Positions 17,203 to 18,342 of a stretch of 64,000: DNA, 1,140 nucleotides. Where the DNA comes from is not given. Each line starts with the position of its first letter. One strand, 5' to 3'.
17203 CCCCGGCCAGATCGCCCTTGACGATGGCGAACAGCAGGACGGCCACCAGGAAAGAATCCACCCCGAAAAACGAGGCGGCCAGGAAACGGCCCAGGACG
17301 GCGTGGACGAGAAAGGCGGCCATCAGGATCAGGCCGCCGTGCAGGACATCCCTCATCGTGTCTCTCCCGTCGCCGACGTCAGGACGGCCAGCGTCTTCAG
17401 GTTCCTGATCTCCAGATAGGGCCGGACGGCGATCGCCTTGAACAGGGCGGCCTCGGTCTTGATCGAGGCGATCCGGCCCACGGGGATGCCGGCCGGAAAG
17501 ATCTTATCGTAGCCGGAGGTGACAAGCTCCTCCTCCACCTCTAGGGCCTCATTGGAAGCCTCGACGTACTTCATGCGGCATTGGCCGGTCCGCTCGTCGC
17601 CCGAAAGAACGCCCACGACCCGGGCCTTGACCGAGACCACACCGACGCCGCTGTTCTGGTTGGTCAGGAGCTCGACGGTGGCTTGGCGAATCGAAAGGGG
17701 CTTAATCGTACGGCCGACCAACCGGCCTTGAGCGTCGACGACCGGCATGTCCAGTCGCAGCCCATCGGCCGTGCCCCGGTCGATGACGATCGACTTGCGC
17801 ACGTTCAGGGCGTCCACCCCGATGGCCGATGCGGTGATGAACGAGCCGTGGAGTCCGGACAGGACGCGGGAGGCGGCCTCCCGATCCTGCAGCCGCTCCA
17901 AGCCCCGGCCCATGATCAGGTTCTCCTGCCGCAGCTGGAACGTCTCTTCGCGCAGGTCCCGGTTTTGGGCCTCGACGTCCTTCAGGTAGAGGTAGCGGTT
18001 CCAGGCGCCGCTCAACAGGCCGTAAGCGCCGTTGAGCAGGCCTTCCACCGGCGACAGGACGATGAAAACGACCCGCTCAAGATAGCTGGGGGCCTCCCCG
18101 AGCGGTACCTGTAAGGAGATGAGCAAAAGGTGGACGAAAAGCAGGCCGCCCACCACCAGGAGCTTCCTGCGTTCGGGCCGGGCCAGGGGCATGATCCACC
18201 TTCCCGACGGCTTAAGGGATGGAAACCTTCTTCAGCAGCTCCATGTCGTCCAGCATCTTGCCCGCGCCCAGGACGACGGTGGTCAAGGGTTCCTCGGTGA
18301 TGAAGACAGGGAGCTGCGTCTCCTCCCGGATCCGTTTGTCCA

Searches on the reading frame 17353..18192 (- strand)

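Call 84: search_protein_families(library=pfam, proteins=[window:17353-18192:-], max_evalue=0.0001)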
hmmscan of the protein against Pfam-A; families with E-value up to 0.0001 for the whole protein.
window:17353-18192:- (279 aa): 1 family
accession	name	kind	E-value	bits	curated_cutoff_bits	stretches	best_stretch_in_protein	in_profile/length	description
PF04085.20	MreC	-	3.6e-33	114.8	28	1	124-271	2-146/147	Rod shape-determining protein MreC, barrel core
